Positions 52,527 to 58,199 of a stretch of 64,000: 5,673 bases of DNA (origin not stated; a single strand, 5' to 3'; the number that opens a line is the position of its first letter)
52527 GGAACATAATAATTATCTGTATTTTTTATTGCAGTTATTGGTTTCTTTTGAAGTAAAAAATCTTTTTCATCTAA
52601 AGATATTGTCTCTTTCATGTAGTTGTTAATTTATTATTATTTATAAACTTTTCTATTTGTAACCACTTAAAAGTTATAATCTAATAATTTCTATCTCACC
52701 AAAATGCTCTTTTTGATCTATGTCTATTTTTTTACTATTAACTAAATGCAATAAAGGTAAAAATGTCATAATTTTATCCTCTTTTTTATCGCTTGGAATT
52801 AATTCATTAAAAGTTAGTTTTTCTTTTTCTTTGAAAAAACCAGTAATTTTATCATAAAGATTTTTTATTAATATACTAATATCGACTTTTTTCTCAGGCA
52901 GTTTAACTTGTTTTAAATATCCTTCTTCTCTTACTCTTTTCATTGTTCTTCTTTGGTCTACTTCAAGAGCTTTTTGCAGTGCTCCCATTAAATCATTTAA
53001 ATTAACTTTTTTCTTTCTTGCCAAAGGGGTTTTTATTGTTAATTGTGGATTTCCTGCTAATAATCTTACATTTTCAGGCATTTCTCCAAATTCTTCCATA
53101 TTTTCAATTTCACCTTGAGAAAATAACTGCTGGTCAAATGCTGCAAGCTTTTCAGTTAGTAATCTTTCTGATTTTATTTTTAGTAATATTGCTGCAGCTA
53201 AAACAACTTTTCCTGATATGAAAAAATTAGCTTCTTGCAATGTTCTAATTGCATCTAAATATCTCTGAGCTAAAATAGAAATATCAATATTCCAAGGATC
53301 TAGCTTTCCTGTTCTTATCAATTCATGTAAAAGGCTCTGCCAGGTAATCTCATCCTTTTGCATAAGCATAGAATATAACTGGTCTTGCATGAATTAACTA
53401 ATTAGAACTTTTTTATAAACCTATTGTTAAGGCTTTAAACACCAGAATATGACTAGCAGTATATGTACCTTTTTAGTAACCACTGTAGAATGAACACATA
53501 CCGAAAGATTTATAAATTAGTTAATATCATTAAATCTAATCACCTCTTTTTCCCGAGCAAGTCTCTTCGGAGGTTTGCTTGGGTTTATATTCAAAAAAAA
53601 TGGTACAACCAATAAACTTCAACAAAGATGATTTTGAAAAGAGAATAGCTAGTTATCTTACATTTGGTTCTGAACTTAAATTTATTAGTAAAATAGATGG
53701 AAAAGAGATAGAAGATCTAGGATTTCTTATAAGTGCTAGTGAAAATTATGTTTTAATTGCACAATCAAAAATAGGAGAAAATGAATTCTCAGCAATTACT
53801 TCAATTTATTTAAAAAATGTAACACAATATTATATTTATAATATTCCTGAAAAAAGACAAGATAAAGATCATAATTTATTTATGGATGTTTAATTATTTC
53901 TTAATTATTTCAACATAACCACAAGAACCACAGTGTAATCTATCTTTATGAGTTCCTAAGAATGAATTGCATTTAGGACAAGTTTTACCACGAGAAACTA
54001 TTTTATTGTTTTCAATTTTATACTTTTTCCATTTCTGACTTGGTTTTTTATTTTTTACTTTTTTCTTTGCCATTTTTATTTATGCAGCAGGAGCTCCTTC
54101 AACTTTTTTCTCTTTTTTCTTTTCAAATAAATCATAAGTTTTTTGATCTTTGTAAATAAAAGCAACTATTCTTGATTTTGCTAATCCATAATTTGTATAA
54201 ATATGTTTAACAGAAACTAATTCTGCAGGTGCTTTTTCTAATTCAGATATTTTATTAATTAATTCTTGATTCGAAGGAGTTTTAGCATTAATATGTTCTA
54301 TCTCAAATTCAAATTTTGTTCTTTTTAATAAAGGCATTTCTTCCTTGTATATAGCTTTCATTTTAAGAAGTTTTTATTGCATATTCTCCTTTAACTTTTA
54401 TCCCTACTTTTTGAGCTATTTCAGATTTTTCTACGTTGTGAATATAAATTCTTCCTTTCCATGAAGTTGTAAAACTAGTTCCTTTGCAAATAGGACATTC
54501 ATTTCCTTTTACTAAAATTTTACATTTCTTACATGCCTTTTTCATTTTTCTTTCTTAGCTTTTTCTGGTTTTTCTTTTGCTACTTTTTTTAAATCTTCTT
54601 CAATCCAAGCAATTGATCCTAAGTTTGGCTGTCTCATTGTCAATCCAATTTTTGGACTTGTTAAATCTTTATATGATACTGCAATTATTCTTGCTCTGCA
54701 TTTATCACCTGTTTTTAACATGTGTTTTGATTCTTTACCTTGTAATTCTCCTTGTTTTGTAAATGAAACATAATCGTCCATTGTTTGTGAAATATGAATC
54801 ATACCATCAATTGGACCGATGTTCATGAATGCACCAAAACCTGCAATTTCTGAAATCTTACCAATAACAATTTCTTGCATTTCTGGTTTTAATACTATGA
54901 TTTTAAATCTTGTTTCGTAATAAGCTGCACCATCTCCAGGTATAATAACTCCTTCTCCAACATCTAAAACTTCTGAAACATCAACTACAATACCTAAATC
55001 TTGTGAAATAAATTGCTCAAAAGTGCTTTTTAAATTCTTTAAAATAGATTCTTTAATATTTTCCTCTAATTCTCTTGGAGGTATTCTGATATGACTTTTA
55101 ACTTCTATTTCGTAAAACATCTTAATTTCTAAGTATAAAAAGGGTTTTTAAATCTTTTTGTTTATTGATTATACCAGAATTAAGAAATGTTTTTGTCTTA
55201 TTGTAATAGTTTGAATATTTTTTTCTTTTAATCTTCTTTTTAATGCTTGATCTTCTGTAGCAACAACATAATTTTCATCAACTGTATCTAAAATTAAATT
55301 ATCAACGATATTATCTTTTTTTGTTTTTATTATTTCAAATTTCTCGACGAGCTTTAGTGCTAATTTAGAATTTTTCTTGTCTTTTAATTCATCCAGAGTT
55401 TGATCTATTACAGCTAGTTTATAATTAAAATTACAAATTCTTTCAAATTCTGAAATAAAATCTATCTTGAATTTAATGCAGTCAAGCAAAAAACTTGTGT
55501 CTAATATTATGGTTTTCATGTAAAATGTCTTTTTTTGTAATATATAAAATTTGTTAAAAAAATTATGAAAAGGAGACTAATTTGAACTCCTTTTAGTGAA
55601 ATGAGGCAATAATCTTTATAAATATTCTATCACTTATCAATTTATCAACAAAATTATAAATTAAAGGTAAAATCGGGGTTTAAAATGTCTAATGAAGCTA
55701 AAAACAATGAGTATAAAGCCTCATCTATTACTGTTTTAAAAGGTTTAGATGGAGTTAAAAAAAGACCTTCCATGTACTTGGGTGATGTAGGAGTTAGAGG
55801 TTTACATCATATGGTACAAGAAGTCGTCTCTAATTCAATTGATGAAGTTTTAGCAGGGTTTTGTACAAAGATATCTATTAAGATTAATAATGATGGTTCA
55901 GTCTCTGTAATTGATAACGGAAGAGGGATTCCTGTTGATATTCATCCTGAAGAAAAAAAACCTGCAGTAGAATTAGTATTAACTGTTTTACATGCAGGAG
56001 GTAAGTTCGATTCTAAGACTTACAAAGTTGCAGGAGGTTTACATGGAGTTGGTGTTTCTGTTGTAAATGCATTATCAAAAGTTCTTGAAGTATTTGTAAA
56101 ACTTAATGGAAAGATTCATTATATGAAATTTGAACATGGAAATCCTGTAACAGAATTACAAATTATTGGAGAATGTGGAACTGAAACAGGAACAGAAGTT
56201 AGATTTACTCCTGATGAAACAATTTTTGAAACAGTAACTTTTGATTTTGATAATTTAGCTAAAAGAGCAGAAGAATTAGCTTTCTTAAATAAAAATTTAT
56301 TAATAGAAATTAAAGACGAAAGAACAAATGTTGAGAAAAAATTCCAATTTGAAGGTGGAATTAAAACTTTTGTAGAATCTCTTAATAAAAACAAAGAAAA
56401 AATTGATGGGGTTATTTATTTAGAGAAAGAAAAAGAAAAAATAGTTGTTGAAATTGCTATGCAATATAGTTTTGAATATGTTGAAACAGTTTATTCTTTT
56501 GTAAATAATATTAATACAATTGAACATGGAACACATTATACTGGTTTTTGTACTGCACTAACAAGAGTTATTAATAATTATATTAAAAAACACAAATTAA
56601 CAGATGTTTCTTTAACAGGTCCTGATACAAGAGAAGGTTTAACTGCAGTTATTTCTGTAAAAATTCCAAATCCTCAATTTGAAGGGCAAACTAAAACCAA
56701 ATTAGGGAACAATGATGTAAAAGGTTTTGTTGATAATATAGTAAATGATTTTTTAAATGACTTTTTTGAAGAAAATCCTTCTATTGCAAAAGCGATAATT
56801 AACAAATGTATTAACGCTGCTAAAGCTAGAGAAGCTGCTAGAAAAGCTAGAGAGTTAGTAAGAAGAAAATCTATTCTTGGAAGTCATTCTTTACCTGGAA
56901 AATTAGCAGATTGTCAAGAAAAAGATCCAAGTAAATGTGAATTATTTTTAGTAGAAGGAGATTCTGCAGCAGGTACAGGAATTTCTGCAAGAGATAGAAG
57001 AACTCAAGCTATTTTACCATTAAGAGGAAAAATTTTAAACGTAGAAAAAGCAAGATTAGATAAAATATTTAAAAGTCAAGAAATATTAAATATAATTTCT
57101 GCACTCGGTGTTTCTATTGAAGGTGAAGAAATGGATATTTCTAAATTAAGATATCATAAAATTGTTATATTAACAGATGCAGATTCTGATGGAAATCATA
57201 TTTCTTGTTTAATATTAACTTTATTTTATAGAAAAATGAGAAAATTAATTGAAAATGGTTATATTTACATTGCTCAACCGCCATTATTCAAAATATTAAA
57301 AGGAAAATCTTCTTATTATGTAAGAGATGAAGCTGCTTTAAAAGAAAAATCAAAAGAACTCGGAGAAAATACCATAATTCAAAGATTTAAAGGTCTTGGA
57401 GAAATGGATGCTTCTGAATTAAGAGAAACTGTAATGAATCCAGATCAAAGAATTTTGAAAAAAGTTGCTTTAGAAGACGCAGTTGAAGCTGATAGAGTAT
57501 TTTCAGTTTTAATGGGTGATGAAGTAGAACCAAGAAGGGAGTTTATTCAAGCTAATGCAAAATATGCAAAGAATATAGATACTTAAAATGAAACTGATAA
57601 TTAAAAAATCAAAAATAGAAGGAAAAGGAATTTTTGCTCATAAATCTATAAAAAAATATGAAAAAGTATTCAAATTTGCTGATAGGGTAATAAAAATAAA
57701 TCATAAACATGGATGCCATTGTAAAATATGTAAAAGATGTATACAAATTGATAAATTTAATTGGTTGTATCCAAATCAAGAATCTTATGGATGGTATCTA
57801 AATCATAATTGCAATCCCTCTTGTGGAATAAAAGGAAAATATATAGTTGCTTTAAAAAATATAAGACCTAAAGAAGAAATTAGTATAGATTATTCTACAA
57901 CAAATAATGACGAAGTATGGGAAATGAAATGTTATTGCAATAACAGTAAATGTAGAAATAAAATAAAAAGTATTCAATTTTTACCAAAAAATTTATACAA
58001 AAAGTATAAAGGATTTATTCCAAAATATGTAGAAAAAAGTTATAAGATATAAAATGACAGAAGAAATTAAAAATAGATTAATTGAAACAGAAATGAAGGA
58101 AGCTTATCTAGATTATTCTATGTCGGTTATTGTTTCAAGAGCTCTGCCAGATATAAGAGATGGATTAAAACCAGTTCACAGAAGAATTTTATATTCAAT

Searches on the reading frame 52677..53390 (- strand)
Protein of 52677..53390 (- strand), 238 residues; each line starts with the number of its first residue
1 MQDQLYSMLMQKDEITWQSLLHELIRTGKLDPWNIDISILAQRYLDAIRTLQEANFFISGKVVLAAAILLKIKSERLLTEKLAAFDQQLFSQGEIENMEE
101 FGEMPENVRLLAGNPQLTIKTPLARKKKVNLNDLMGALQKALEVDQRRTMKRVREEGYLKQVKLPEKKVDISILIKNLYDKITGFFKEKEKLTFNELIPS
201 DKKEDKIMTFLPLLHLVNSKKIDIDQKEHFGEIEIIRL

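Call 29: search_protein_families(library=pfam, proteins=[window:52677-53390:-], max_evalue=0.001)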
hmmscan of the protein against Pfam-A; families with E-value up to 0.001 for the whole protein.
window:52677-53390:- (238 aa): 1 family
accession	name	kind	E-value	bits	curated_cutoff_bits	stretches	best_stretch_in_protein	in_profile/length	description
PF02616.19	SMC_ScpA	-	5.5e-15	56.4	24.6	1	24-235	1-229/232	Segregation and condensation protein ScpA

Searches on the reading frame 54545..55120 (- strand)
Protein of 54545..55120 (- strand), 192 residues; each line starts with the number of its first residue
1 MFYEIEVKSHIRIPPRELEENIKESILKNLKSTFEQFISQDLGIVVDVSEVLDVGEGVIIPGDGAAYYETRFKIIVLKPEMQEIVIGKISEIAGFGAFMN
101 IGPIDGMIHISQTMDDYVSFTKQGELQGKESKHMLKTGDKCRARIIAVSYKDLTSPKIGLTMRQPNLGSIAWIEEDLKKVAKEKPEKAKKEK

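Call 29: search_protein_families(library=pfam, proteins=[window:54545-55120:-], max_evalue=0.001)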
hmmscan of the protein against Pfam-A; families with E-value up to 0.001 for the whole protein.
window:54545-55120:- (192 aa): 2 families
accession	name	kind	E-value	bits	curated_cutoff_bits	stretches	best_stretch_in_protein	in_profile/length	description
PF03876.22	SHS2_Rpb7-N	-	2.2e-12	47.3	24.8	1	10-64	3-57/57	SHS2 domain found in N terminus of Rpb7p/Rpc25p/MJ0397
PF00575.29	S1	-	2.5e-08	34.6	22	1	78-150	1-64/74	S1 RNA binding domain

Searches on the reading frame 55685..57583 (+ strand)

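Call 45: search_protein_families(library=pfam, proteins=[window:55685-57583:+], max_evalue=0.001)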
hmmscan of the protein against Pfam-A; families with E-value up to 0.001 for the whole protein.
window:55685-57583:+ (633 aa): 4 families
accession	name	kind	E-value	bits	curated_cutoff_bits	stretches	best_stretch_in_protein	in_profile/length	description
PF00204.31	DNA_gyraseB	-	1e-57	194.8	27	1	225-390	1-172/173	DNA gyrase B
PF00986.26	DNA_gyraseB_C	-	1.9e-26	92.5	29.8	1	562-622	3-63/63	DNA gyrase B subunit, carboxyl terminus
PF02518.31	HATPase_c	-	1.9e-17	64.2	26.4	1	38-178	4-109/111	Histidine kinase-, DNA gyrase B-, and HSP90-like ATPase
PF01751.28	Toprim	-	1.9e-16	60.4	23.1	1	419-531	1-95/96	Toprim domain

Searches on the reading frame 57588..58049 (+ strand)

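Call 29: search_protein_families(library=pfam, proteins=[window:57588-58049:+], max_evalue=0.001)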
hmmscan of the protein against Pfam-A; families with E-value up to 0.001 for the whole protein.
window:57588-58049:+ (154 aa): 1 family
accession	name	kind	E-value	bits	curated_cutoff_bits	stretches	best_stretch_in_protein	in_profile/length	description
PF00856.33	SET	-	3.3e-11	44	22.4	1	12-103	1-105/105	SET domain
